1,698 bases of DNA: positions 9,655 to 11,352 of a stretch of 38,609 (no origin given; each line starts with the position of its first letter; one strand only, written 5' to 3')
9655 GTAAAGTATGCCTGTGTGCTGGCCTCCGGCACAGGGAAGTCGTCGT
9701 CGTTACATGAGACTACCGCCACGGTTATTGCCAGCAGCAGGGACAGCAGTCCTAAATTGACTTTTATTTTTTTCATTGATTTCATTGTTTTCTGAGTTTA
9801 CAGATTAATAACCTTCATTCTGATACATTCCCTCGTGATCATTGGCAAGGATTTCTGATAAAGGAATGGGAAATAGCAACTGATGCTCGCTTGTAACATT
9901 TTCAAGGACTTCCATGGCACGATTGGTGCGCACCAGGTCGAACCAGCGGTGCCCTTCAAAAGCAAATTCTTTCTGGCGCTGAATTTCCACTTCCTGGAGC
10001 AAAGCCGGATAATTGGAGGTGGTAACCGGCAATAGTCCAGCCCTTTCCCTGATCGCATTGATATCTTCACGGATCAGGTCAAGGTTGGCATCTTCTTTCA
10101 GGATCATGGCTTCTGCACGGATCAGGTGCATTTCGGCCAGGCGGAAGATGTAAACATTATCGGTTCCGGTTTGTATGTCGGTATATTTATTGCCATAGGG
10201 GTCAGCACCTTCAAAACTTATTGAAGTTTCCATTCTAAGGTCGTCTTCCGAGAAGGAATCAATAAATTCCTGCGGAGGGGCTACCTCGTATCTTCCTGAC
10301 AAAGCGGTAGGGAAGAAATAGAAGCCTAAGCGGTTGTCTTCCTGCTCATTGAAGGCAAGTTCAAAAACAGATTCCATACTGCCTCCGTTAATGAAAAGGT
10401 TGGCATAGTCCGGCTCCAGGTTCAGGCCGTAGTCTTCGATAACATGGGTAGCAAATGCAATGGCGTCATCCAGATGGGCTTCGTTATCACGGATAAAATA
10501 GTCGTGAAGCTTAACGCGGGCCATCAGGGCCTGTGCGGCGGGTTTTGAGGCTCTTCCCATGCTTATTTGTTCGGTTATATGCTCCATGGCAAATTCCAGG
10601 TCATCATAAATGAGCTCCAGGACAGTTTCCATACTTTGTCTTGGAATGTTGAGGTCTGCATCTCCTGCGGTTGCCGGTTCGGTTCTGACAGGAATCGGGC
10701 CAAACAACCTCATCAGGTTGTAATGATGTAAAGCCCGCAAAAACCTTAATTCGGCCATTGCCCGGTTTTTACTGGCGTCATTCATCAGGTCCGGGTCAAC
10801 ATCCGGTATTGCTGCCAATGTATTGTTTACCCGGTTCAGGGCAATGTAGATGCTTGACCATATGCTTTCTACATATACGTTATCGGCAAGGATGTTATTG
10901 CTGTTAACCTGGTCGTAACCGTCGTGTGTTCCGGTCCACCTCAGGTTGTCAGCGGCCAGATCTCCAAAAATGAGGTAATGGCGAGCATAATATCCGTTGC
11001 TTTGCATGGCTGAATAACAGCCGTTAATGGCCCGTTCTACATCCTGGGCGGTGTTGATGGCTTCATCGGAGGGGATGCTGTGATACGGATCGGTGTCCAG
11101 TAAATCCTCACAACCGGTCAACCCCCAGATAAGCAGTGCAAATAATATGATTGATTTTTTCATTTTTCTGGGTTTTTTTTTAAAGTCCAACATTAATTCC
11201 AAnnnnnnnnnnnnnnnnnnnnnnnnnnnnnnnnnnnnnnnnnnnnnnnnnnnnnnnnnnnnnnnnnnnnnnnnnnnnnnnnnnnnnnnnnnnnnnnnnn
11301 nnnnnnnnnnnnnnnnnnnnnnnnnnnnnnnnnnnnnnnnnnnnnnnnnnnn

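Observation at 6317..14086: PUL-style SusC/SusD locus built around a cyanophycinase instead of a CAZyme: candidate cyanophycin utilisation locus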

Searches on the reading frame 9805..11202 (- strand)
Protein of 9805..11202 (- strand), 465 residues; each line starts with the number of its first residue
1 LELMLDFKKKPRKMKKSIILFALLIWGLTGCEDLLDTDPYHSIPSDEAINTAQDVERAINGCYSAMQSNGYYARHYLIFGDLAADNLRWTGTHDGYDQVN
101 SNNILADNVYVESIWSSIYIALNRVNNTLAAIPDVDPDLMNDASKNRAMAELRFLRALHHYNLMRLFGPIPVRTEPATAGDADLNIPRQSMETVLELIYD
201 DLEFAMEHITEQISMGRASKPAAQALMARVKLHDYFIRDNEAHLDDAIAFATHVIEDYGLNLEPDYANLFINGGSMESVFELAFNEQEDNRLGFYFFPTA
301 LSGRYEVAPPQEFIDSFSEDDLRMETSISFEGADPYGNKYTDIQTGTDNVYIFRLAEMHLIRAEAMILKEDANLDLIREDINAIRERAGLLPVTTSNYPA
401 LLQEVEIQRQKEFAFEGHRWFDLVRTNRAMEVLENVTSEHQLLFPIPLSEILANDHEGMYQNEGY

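Call 3: search_protein_families(library=pfam, proteins=[window:9805-11202:-], max_evalue=0.001)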
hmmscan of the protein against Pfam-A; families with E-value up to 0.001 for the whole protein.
window:9805-11202:- (465 aa): 2 families
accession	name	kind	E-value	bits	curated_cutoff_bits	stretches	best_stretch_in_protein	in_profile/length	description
PF07980.17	SusD_RagB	-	1.3e-26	94.4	23.1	1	339-465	145-297/297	SusD family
PF14322.12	SusD-like_3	-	3.2e-24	86.6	27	1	34-232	2-191/191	Starch-binding associating with outer membrane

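Call 4: search_protein_families(library=ncbifam, proteins=[window:9805-11202:-], max_evalue=0.001)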
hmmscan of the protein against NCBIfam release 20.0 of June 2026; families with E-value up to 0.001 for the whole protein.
window:9805-11202:- (465 aa): 2 families
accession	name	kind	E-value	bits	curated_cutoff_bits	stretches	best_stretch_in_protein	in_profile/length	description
NF033071.0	SusD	exception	2.3e-24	85.6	725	2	70-271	74-279/558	starch-binding outer membrane lipoprotein SusD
NF033072.0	NanU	exception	1.9e-14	53.7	425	1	18-230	7-223/521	SusD family outer membrane lipoprotein NanU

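Call 43: search_solved_structures(query=window:9805-11163:-, max_evalue=0.001)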
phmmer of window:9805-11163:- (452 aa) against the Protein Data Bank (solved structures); distinct sequences matched with E-value up to 0.001: 35.
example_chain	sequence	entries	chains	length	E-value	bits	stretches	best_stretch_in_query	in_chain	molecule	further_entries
9sje_B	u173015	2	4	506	2.4e-42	148.9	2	2-324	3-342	SusD homolog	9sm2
9sjj_A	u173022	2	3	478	3.3e-37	132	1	45-452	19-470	SusD homolog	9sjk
3otn_A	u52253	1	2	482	6.6e-26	94.7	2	94-314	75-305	SusD superfamily protein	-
6gcz_A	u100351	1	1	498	8.2e-23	84.5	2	19-273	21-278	Starch-binding associating with outer membrane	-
3kez_A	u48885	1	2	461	1.3e-20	77.3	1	22-419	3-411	Putative sugar binding protein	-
5e76_A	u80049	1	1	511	1.9e-20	76.7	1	91-267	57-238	SusD-like protein BACOVA_02651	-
5e75_A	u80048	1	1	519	2e-20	76.7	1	91-267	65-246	SusD-like protein BACOVA_02651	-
3myv_A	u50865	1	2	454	3.6e-20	75.8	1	29-416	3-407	SusD superfamily protein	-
3mcx_A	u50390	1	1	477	4.4e-20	75.5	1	20-272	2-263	SusD superfamily protein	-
3qnk_A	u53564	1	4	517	3.5e-19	72.6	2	45-228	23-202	Putative lipoprotein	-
3i4g_A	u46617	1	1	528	2.9e-17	66.3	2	56-258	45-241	SusD-like carbohydrate binding protein BF1063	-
5lx8_A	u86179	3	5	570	4e-17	65.8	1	2-258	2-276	SusD homolog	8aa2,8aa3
5t3r_A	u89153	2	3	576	4.2e-17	65.7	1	2-258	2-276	SusD homolog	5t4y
6z8i_A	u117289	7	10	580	4.3e-17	65.7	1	2-258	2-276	SusD homolog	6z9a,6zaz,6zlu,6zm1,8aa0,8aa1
6zlt_A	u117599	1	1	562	2.4e-15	59.9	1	18-258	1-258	SusD homolog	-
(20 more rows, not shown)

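Call 63: find_homologous_proteins(query=window:9805-11163:-, max_evalue=1e-20)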
Query window:9805-11163:- (452 aa): 3239 proteins with E <= 1e-20 among 8000 candidates; the best 120 are listed.
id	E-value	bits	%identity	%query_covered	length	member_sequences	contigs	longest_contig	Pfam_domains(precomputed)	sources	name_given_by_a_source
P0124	0.0e+0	1023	100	100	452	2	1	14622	PF14322.13,PF07980.18,PF12771.14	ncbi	-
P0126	6.2e-262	887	86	100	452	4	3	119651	PF14322.13,PF07980.18,PF12771.14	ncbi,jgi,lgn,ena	-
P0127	4.8e-194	664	66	100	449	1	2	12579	PF14322.13,PF07980.18,PF12771.14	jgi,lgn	-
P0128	2.2e-192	658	65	100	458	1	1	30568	PF14322.13,PF07980.18,PF12771.14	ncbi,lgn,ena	-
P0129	8.7e-176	604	62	97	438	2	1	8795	PF14322.13,PF07980.18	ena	-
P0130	1.3e-166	573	58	100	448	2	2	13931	PF14322.13,PF07980.18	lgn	-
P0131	6.5e-165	568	59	100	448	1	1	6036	PF14322.13,PF07980.18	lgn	-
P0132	9.2e-165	567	59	100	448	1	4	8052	PF14322.13,PF07980.18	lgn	-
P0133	3.8e-164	565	58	100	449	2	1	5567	PF14322.13,PF07980.18,PF12771.14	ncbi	-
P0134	3.8e-163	562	59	100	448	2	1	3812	PF14322.13,PF07980.18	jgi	-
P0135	4.3e-163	562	58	100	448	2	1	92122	PF14322.13,PF07980.18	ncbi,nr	ncbi:MAG: RagB/SusD family nutrient uptake outer membrane protein [Bacteroides sp.]|nr:RagB/SusD fam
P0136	6.5e-163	561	58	100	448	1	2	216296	PF14322.13,PF07980.18,PF12771.14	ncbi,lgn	ncbi:MAG: RagB/SusD family nutrient uptake outer membrane protein [Bacteroidota bacterium]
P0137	4.9e-162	558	57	100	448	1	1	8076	PF14322.13,PF07980.18,PF12771.14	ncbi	-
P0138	1.6e-161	556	56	100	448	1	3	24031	PF14322.13,PF07980.18,PF12771.14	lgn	-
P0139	3.5e-161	555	56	100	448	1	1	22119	PF14322.13,PF07980.18,PF12771.14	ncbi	ncbi:MAG: RagB/SusD family nutrient uptake outer membrane protein [Bacteroidales bacterium]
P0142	3.1e-159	549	57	100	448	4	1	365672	PF14322.13,PF07980.18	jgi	jgi:starch-binding outer membrane protein, SusD/RagB family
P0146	3.8e-158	545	57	100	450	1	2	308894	PF14322.13,PF07980.18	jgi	jgi:starch-binding outer membrane protein, SusD/RagB family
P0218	6.0e-144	499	54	97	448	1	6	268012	PF14322.13,PF07980.18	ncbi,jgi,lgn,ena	jgi:hypothetical protein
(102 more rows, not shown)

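Call 64: find_encoding_contigs(protein=P0136, flank=9000, max_places=1)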
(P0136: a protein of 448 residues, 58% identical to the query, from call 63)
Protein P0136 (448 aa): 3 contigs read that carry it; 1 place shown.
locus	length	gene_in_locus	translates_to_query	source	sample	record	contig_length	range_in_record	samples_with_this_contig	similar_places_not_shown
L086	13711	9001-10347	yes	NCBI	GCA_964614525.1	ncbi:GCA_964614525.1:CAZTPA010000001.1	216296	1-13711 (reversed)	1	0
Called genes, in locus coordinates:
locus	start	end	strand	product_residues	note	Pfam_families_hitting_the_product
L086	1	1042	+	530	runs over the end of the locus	PF02874:ATP-synt_ab_N, PF00006:ATP-synt_ab, PF00306:ATP-synt_ab_C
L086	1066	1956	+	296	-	PF00231:ATP-synt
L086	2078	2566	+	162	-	PF00210:Ferritin, PF02915:Rubrerythrin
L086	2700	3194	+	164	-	PF04073:tRNA_edit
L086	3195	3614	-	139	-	PF00072:Response_reg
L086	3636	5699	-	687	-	PF00989:PAS, PF08447:PAS_3, PF08448:PAS_4, PF13426:PAS_9, PF01590:GAF, PF08448:PAS_4, PF00512:HisKA, PF02518:HATPase_c, +1 more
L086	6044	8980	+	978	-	PF13620:CarboxypepD_reg (weak), PF13715:CarbopepD_reg_2, PF07715:Plug, PF00593:TonB_dep_Rec_b-barrel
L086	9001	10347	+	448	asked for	PF14322:SusD-like_3, PF12771:SusD-like_2, PF07980:SusD_RagB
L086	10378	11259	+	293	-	PF00801:PKD, PF18911:PKD_4, PF07675:Cleaved_Adhesin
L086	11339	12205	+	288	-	PF03575:Peptidase_S51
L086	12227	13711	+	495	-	?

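Call 65: find_encoding_contigs(protein=P0142, flank=9000, max_places=1)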
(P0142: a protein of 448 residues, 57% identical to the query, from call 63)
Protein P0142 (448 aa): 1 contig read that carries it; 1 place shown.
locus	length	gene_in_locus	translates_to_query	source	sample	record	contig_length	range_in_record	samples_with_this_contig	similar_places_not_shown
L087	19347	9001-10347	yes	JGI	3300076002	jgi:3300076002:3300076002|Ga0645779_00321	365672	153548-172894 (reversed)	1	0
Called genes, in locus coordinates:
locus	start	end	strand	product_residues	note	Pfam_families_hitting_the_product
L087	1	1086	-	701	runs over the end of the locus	PF17191:RecG_wedge, PF01336:tRNA_anti-codon (weak), PF00270:DEAD, PF04851:ResIII, PF00271:Helicase_C, PF19833:RecG_dom3_C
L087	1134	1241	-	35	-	-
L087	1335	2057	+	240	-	PF13568:OMP_b-brl_2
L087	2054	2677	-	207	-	-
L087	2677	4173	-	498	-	PF00309:Sigma54_AID, PF04963:Sigma54_CBD, PF04552:Sigma54_DBD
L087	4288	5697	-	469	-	PF01336:tRNA_anti-codon, PF00152:tRNA-synt_2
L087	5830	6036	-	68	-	-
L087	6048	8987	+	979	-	PF13620:CarboxypepD_reg (weak), PF13715:CarbopepD_reg_2, PF07715:Plug, PF00593:TonB_dep_Rec_b-barrel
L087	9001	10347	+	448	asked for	PF14322:SusD-like_3, PF07980:SusD_RagB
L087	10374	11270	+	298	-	PF18911:PKD_4, PF07675:Cleaved_Adhesin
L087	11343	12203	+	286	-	PF03575:Peptidase_S51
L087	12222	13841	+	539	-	PF03606:DcuC, PF03806:ABG_transport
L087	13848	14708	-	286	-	-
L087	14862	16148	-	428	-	PF13439:Glyco_transf_4, PF00534:Glycos_transf_1, PF13692:Glyco_trans_1_4, PF13524:Glyco_trans_1_2 (weak)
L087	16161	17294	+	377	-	PF01116:F_bP_aldolase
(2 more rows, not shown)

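Call 66: find_encoding_contigs(protein=P0146, flank=9000, max_places=1)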
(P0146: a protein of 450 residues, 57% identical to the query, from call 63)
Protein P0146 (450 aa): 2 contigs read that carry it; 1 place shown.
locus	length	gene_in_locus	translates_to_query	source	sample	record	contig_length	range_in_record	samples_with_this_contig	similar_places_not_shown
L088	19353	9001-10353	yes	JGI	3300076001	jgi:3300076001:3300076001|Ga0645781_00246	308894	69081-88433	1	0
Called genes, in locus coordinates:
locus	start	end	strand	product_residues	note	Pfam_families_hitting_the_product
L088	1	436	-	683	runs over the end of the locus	PF17191:RecG_wedge, PF01336:tRNA_anti-codon, PF00270:DEAD, PF04851:ResIII, PF00271:Helicase_C, PF19833:RecG_dom3_C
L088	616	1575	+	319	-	PF02558:ApbA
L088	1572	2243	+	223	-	PF13568:OMP_b-brl_2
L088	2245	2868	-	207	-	-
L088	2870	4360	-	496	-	PF00309:Sigma54_AID, PF04963:Sigma54_CBD, PF04552:Sigma54_DBD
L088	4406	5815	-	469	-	PF01336:tRNA_anti-codon, PF00152:tRNA-synt_2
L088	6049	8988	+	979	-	PF13620:CarboxypepD_reg (weak), PF13715:CarbopepD_reg_2, PF07715:Plug, PF00593:TonB_dep_Rec_b-barrel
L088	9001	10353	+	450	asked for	PF14322:SusD-like_3, PF07980:SusD_RagB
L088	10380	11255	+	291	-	PF18911:PKD_4, PF00801:PKD (weak), PF07675:Cleaved_Adhesin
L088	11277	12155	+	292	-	PF03575:Peptidase_S51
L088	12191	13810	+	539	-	PF03606:DcuC, PF03806:ABG_transport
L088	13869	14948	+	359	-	PF01116:F_bP_aldolase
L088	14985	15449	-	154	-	PF05036:SPOR (weak)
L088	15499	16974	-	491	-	PF00587:tRNA-synt_2b, PF03129:HGTP_anticodon, PF09180:ProRS-C_1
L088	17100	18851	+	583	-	-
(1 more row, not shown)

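Call 67: find_encoding_contigs(protein=P0218, flank=9000, max_places=1)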
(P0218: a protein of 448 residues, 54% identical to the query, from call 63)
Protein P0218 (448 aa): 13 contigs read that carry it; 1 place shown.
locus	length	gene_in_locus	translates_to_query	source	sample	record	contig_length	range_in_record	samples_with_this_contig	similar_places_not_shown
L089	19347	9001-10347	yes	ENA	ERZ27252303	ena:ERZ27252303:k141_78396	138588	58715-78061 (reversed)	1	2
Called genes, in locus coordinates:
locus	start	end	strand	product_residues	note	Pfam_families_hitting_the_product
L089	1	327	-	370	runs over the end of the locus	PF03706:LPG_synthase_TM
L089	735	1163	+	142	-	PF00011:HSP20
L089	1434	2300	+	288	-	PF01515:PTA_PTB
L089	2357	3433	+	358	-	PF00871:Acetate_kinase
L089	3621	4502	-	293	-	PF01791:DeoC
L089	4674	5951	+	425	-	PF01979:Amidohydro_1, PF07969:Amidohydro_3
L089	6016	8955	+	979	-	PF13620:CarboxypepD_reg (weak), PF13715:CarbopepD_reg_2, PF07715:Plug, PF00593:TonB_dep_Rec_b-barrel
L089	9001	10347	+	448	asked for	PF14322:SusD-like_3, PF07980:SusD_RagB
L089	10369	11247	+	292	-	PF18911:PKD_4, PF00801:PKD (weak), PF07675:Cleaved_Adhesin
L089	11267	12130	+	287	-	PF03575:Peptidase_S51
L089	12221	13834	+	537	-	PF03606:DcuC, PF03553:Na_H_antiporter (weak), PF03806:ABG_transport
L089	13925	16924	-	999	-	PF07675:Cleaved_Adhesin, PF03442:CBM_X2, PF07675:Cleaved_Adhesin, PF18962:Por_Secre_tail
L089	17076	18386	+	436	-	PF03575:Peptidase_S51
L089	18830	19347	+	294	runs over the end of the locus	PF18962:Por_Secre_tail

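Call 77: search_protein_families(library=ncbifam, proteins=[L089:4674-5951:+, L089:17076-18386:+], max_evalue=1e-20)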
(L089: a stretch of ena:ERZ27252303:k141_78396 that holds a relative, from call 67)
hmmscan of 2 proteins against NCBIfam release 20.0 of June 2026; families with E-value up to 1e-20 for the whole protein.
L089:4674-5951:+ (425 aa): 1 family
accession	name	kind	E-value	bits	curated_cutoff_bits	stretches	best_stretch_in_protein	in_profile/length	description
TIGR01975.1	isoAsp_dipep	equivalog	1.9e-137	458.5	331.25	1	42-425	2-389/389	beta-aspartyl-peptidase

L089:17076-18386:+ (436 aa): 0 families
